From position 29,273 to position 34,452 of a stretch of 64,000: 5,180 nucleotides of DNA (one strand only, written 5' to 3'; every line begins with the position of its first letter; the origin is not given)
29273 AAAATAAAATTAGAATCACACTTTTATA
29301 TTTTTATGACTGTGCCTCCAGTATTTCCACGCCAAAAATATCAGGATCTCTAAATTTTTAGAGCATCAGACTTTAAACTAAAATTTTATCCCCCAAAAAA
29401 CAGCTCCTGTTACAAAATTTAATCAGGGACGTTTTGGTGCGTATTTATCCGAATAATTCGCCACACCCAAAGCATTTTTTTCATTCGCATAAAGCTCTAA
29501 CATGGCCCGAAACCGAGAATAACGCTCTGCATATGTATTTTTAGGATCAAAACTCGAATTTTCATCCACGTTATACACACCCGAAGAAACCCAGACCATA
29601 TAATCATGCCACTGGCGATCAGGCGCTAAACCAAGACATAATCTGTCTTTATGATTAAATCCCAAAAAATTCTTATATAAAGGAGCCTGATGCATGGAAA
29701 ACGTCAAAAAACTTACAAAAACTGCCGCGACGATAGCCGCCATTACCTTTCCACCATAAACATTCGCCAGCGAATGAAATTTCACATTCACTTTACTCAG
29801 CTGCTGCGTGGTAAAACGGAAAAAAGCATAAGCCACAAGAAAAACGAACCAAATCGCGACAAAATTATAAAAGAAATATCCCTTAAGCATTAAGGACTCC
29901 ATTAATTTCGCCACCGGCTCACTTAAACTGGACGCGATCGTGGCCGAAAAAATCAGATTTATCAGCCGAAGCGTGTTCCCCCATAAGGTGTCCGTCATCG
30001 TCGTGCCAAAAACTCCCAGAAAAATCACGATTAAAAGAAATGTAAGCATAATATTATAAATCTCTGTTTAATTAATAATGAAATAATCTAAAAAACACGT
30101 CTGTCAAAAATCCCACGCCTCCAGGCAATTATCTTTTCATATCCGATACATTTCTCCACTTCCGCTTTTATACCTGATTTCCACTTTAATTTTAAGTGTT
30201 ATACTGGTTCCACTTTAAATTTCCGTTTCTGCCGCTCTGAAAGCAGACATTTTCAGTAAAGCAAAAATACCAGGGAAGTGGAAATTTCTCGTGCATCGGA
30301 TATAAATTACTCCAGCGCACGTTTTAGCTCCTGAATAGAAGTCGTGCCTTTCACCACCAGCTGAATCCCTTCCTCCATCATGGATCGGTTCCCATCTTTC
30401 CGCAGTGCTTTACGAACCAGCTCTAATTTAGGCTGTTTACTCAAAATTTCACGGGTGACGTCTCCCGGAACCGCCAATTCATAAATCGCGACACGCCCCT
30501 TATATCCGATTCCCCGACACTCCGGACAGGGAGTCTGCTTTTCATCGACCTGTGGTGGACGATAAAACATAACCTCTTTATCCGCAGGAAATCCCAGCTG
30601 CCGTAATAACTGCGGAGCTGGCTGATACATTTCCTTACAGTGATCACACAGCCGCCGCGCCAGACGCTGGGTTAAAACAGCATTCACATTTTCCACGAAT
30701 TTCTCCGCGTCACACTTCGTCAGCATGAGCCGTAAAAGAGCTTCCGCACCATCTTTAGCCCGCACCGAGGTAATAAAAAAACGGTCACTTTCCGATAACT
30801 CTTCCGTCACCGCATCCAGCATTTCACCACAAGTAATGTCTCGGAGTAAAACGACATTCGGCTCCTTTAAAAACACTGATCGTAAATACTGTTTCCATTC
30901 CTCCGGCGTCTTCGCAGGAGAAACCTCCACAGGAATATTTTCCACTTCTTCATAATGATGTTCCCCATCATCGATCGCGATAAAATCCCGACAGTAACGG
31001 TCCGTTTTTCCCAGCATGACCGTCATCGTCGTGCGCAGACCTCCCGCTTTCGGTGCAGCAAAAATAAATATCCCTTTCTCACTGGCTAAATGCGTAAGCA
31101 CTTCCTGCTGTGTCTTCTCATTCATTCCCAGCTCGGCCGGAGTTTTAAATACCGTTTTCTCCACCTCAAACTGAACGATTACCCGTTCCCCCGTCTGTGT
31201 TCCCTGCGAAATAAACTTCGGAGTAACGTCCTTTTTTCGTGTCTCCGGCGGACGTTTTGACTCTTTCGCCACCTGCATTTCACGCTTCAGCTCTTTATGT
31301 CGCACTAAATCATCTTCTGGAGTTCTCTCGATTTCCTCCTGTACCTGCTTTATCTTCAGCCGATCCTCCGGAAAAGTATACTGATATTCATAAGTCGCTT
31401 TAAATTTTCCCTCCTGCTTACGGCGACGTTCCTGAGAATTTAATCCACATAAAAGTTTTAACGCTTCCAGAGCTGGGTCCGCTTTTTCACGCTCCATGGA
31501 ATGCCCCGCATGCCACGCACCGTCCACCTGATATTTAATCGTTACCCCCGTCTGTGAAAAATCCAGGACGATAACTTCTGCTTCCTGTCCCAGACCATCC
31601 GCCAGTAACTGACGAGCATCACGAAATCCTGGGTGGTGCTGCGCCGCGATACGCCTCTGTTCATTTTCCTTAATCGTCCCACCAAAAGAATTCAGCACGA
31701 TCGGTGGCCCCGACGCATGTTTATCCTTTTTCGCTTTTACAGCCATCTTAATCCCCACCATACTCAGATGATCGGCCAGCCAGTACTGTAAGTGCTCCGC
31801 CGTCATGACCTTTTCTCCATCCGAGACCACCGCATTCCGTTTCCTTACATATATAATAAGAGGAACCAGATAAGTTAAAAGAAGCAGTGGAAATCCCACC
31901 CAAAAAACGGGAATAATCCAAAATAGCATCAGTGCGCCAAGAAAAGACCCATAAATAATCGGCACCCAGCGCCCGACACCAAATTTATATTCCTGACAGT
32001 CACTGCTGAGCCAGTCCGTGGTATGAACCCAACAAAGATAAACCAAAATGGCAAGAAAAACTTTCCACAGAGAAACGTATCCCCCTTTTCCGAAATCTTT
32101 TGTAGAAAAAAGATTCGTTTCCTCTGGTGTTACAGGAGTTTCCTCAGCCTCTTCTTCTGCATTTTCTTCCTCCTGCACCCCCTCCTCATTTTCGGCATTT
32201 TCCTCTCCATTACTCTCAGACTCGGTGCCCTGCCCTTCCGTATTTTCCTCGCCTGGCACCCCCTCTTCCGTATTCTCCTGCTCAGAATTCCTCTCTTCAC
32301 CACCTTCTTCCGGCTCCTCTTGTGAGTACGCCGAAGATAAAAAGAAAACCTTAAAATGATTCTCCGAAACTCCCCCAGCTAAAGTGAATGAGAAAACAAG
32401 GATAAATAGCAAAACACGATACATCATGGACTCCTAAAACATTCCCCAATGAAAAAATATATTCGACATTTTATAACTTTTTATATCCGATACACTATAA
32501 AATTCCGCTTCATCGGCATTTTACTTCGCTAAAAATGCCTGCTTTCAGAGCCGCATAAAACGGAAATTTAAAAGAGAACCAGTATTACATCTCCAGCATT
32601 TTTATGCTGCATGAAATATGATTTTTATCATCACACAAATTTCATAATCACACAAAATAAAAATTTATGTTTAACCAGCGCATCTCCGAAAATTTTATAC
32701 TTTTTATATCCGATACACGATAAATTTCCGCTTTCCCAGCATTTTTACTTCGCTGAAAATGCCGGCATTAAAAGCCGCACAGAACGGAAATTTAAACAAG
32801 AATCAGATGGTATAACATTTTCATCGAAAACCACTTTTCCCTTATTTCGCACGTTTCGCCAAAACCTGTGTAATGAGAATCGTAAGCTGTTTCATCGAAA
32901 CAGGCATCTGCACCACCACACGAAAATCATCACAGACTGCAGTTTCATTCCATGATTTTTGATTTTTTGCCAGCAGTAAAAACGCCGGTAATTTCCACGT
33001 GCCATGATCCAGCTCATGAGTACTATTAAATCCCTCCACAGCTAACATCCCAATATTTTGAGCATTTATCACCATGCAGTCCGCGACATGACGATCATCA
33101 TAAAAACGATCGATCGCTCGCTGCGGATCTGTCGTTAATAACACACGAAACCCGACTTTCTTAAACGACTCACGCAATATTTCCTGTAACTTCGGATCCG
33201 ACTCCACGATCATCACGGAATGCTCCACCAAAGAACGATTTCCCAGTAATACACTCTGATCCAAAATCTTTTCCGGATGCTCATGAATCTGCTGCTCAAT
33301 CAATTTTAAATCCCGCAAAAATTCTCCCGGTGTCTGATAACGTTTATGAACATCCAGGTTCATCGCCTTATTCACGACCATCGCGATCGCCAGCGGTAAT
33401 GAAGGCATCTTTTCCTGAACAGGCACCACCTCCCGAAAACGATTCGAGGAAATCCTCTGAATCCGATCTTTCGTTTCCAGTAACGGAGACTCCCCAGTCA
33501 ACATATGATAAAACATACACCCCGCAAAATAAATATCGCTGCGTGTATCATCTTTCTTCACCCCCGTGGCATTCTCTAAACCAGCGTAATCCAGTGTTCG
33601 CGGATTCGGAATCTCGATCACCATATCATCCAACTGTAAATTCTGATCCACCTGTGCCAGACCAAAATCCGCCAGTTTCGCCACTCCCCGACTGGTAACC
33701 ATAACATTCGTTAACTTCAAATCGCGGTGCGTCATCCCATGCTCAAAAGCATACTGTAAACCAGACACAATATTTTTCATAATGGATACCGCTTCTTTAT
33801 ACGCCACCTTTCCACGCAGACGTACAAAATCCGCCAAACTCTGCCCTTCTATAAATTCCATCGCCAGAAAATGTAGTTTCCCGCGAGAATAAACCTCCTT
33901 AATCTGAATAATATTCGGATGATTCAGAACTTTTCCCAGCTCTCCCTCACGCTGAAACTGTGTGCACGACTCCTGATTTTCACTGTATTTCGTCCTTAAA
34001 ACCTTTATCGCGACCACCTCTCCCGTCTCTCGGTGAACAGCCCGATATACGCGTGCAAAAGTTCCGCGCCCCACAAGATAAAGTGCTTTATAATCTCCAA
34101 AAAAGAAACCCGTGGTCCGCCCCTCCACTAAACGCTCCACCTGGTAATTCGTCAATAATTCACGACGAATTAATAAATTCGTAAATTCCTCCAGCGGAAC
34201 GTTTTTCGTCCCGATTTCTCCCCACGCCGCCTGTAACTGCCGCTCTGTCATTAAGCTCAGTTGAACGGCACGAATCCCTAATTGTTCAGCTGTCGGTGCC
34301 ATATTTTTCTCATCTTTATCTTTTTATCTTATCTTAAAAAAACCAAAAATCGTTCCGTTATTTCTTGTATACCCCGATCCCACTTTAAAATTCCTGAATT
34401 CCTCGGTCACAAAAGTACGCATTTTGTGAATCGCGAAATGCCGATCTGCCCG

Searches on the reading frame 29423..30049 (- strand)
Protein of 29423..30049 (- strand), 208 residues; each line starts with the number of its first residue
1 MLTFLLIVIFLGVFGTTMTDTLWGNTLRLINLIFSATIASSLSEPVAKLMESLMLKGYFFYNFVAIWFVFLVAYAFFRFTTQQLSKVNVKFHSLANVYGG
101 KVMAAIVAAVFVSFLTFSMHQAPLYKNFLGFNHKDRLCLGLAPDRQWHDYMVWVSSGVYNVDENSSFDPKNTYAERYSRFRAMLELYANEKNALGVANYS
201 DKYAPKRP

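Call 25: search_protein_families(library=pfam, proteins=[window:29423-30049:-], max_evalue=0.001)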
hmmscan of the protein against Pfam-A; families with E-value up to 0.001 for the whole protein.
window:29423-30049:- (208 aa): 1 family
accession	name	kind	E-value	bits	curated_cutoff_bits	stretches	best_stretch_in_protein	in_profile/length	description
PF02674.22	Colicin_V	-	3e-07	31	29.3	1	4-123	3-122/144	Colicin V production protein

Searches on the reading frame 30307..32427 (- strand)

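Call 65: search_protein_families(library=pfam, proteins=[window:30307-32427:-], max_evalue=0.00001)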
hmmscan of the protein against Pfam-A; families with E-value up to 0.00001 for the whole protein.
window:30307-32427:- (706 aa): 1 family
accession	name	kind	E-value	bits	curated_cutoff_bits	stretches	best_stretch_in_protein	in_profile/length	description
PF00437.27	T2SSE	-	1.6e-32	113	24.9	1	412-703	103-370/370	Type II/IV secretion system protein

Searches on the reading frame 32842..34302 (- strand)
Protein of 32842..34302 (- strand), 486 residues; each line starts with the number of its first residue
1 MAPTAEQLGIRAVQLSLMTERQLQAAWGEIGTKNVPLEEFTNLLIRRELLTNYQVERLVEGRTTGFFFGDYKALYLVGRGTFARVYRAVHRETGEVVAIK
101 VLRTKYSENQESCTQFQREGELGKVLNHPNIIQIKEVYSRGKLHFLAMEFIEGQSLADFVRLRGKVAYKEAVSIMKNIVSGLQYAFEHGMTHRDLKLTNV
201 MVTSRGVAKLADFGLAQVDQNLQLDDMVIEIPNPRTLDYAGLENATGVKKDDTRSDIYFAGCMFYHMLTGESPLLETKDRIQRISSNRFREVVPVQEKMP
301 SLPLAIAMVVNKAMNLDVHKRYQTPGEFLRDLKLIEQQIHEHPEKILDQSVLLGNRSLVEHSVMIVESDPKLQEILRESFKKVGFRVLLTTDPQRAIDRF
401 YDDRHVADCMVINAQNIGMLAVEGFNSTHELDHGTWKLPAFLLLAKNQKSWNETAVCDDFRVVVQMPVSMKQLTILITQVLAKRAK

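Call 65: search_protein_families(library=pfam, proteins=[window:32842-34302:-], max_evalue=0.00001)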
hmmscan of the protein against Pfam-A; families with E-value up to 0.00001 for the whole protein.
window:32842-34302:- (486 aa): 3 families
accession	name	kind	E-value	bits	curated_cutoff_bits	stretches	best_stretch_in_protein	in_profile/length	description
PF00069.31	Pkinase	-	2e-45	155.7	31.7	1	73-322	3-252/263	Protein kinase domain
PF07714.23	PK_Tyr_Ser-Thr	-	1.2e-29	103.8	23.1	1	77-321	7-248/258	Protein tyrosine and serine/threonine kinase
PF03109.22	ABC1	-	3e-09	36.8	22.9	1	132-217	130-215/244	ABC1 atypical kinase-like domain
